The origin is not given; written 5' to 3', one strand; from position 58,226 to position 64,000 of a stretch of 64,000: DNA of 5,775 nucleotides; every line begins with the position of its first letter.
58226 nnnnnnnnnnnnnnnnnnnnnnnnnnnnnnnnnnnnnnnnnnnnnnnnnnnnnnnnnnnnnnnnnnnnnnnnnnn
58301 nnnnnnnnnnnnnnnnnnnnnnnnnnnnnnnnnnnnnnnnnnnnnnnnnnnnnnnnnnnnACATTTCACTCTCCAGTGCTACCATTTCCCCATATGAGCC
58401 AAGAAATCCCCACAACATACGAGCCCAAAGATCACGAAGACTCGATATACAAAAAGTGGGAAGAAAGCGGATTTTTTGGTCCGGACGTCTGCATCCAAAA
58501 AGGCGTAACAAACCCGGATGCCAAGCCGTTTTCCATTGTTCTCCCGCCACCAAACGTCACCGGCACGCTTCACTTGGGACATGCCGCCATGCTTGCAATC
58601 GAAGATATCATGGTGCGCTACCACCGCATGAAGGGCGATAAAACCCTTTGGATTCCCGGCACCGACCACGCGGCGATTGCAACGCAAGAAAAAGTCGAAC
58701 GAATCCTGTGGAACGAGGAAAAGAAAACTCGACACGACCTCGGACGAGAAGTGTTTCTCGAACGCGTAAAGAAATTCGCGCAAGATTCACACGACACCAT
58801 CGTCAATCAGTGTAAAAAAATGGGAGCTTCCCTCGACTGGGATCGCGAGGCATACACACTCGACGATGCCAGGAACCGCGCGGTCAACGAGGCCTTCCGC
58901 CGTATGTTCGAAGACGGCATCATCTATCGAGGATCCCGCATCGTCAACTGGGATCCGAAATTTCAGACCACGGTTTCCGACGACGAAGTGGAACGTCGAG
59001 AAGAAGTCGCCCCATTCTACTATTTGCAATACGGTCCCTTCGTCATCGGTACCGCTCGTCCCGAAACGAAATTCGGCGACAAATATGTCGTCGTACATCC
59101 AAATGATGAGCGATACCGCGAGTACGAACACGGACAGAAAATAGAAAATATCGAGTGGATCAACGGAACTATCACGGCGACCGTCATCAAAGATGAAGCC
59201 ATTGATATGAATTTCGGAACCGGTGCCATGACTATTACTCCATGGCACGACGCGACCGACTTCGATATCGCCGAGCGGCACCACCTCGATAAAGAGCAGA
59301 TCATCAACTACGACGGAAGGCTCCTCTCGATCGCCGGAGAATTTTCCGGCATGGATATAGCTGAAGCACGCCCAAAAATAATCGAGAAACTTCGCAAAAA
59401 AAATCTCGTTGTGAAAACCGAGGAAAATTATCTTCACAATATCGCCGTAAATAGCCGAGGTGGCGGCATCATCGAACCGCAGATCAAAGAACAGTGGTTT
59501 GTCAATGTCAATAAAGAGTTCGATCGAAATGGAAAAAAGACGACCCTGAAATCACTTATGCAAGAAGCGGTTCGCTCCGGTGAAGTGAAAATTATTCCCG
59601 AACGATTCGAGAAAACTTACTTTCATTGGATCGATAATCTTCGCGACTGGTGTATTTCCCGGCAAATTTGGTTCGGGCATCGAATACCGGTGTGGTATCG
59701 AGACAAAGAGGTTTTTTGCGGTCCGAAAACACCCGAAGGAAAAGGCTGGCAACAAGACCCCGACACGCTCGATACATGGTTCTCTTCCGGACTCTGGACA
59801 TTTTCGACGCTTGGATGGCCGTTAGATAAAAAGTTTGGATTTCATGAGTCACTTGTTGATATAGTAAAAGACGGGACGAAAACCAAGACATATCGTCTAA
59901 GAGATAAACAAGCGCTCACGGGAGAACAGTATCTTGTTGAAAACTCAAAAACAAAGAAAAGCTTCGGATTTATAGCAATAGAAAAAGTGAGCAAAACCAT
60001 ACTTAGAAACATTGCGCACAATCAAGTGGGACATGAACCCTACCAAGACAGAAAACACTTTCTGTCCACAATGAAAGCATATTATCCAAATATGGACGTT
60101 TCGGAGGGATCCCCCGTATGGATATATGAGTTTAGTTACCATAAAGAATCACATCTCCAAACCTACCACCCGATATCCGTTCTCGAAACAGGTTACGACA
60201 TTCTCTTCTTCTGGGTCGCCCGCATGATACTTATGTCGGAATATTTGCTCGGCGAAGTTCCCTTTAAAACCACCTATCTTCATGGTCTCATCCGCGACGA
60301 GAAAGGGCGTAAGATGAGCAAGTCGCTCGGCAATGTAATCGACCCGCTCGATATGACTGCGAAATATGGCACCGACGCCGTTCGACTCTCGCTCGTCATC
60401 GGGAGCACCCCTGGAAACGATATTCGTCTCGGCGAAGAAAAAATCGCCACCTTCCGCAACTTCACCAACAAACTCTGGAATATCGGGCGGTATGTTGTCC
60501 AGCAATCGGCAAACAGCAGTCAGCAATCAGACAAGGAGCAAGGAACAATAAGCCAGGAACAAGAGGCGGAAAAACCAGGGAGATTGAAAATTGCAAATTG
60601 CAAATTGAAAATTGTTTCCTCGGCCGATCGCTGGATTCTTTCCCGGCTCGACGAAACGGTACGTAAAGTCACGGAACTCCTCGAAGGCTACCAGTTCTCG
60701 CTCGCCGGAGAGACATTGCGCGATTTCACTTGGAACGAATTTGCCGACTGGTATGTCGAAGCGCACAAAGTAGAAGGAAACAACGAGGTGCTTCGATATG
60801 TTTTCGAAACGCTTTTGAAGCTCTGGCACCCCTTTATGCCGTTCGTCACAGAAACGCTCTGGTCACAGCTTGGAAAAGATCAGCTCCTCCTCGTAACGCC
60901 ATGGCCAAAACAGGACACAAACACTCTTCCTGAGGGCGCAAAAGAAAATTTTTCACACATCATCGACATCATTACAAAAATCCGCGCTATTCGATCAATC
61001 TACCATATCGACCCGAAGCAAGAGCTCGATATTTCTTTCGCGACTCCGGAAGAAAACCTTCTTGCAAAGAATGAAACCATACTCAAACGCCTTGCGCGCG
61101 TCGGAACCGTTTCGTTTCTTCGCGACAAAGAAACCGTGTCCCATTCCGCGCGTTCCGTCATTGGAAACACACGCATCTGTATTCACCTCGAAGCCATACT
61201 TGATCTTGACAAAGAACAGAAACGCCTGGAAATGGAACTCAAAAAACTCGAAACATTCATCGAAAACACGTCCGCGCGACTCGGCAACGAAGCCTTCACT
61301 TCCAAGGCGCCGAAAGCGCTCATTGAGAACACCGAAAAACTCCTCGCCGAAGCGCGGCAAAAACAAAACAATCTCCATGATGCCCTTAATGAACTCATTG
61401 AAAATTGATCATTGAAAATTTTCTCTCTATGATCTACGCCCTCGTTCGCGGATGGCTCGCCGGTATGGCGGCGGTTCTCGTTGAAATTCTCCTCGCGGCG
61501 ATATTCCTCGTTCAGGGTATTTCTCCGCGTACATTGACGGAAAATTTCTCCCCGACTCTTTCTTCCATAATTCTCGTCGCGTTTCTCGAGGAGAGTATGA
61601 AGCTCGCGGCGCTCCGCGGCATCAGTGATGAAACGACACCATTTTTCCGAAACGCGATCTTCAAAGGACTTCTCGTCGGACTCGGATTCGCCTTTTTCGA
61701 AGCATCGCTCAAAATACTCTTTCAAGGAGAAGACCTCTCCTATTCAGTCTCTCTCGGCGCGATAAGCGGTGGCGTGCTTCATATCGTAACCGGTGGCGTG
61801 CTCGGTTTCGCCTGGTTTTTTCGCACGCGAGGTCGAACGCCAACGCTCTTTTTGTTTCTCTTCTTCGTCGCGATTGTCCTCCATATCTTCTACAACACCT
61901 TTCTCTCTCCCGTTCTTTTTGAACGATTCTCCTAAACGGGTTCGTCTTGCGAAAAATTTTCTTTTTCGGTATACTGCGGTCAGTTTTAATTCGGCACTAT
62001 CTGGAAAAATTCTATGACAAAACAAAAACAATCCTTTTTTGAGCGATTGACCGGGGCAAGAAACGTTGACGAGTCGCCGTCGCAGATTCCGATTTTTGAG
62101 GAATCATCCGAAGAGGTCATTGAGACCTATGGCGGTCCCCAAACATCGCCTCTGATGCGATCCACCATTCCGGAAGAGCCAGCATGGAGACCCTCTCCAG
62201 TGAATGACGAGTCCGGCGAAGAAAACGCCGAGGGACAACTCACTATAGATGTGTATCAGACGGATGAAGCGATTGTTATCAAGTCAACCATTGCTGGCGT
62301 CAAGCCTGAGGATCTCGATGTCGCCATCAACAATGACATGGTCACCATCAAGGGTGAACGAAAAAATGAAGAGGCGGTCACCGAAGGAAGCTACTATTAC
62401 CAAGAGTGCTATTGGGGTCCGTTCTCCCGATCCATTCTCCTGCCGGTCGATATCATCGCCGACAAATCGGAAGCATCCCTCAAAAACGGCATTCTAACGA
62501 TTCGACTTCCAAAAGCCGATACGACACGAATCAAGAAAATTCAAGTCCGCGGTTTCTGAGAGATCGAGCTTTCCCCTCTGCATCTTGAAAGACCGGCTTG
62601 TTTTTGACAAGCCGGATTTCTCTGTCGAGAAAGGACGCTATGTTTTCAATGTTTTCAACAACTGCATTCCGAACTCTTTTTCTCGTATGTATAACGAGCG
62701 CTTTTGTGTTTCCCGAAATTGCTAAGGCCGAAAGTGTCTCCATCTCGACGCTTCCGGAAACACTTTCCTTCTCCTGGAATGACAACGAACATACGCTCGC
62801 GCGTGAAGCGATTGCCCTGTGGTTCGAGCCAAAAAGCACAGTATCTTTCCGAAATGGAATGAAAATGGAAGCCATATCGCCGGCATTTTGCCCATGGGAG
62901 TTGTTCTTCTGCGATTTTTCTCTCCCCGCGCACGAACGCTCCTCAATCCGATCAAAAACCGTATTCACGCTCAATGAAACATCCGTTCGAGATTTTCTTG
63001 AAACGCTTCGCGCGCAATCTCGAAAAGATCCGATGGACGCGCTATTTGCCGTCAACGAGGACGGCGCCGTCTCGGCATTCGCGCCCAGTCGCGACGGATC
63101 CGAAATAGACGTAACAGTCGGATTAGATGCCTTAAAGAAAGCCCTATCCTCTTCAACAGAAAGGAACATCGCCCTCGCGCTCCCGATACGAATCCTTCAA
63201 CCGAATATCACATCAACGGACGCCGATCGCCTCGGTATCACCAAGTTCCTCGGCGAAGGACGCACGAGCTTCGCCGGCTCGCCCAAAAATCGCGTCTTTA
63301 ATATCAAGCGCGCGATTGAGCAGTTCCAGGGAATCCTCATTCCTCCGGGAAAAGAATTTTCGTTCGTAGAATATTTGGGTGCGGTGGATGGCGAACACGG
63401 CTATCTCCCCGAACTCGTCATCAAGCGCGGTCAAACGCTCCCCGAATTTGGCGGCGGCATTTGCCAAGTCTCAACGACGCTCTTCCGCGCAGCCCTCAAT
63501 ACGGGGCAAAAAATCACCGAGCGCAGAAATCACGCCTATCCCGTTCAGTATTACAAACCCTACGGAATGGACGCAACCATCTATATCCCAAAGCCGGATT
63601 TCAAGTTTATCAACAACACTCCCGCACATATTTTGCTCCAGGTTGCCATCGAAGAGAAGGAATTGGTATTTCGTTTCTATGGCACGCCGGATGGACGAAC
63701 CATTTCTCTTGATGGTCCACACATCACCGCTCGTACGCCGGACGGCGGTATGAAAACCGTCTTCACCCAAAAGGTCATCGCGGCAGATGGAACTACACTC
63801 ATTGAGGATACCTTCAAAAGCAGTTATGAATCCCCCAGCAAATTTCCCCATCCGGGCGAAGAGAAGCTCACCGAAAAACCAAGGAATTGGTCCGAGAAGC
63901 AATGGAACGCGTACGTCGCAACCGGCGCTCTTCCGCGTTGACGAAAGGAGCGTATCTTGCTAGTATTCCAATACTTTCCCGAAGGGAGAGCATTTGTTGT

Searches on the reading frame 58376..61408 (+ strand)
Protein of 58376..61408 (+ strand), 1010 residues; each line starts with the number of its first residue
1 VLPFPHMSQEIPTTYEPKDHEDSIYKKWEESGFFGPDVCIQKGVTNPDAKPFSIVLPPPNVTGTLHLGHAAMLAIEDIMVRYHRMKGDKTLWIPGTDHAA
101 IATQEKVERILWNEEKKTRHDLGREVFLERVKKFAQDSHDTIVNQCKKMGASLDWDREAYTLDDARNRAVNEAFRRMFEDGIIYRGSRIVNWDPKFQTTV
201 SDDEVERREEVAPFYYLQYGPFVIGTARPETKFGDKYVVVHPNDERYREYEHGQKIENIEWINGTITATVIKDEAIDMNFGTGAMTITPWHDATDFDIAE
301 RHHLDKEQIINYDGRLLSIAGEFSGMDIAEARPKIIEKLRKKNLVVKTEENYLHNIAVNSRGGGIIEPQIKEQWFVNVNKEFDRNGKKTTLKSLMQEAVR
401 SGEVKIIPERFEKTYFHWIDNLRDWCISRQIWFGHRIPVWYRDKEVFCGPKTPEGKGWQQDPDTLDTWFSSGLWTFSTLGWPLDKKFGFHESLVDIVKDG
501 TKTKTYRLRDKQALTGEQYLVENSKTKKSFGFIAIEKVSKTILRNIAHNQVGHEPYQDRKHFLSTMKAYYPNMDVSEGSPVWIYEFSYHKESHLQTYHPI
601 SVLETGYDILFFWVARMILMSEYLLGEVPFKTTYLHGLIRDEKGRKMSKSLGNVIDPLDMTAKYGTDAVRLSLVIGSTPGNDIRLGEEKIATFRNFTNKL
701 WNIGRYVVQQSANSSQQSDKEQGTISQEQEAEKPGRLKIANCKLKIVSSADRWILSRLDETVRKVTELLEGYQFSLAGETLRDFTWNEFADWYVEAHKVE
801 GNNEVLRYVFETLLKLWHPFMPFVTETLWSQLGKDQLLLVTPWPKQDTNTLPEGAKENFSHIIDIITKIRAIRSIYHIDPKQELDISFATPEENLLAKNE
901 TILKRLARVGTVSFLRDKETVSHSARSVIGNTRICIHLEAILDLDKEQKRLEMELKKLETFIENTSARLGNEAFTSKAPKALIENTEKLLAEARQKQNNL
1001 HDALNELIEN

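Call 52: search_protein_families(library=ncbifam, proteins=[window:58376-61408:+], max_evalue=1e-10)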
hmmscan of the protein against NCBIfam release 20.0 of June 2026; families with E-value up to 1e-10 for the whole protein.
window:58376-61408:+ (1010 aa): 15 families
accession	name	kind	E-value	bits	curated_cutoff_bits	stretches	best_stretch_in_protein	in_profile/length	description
NF004349.1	PRK05729.1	equivalog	3.9e-290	965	704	2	13-484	2-460/860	valine--tRNA ligase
TIGR00422.1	valS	equivalog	5e-264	878.4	612.1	2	12-485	2-471/863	valine--tRNA ligase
NF011492.0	PRK14900.1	equivalog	3.6e-219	730.3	1783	2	10-484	8-476/1044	valine--tRNA ligase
NF009687.0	PRK13208.1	equivalog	5.9e-145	484.5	738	2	8-481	3-475/801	valine--tRNA ligase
TIGR00392.1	ileS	equivalog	1.7e-85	287.9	621.4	3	578-878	543-838/861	isoleucine--tRNA ligase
NF000540.1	alt_ValS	exception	6.3e-82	275.8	900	2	23-442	12-449/827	valine--tRNA ligase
NF008957.0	PRK12300.1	subfamily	1e-61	209.1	677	2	643-894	623-840/946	leucine--tRNA ligase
TIGR00395.1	leuS_arch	equivalog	3e-52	177.8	648.5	2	643-923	617-860/938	leucine--tRNA ligase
TIGR00396.1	leuS_bact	equivalog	1.5e-39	135.8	548.4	2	645-902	604-827/843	leucine--tRNA ligase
NF000258.1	MupB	exception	1.2e-36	126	1900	1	588-895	529-825/1033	mupirocin-resistant isoleucine--tRNA ligase MupB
NF040702.1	ileS_w_GNAT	exception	1.2e-36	125.8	1999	1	56-211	53-213/1100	isoleucine--tRNA ligase, N-acetyltransferase domain-containing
NF000257.1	MupA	exception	9e-34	116.4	1900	1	584-892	523-820/1024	mupirocin-resistant isoleucine--tRNA ligase MupA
TIGR00398.1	metG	equivalog_domain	1.6e-24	86.5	336.35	1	632-837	314-506/530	methionine--tRNA ligase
NF008900.0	PRK12267.1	equivalog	8.9e-19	67.4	598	0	589-708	244-363/648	methionine--tRNA ligase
NF001100.0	PRK00133.1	equivalog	1.1e-11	44.1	587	0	59-198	14-134/676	methionine--tRNA ligase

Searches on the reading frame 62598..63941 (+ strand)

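Call 52: search_protein_families(library=ncbifam, proteins=[window:62598-63941:+], max_evalue=1e-10)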
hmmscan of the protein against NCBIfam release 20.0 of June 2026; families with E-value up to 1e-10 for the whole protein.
window:62598-63941:+ (447 aa): 3 families
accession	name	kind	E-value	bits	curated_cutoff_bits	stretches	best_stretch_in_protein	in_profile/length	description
NF033128.2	vanW-gen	equivalog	1.6e-17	64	365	1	230-358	68-200/271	glycopeptide resistance accessory protein VanW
NF033122.1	vanW-B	exception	2.7e-12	46.6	610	1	230-357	69-200/275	glycopeptide resistance accessory protein VanW-B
NF033123.1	vanW-G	exception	6.1e-11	42.6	600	1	231-356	69-198/273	glycopeptide resistance accessory protein VanW-G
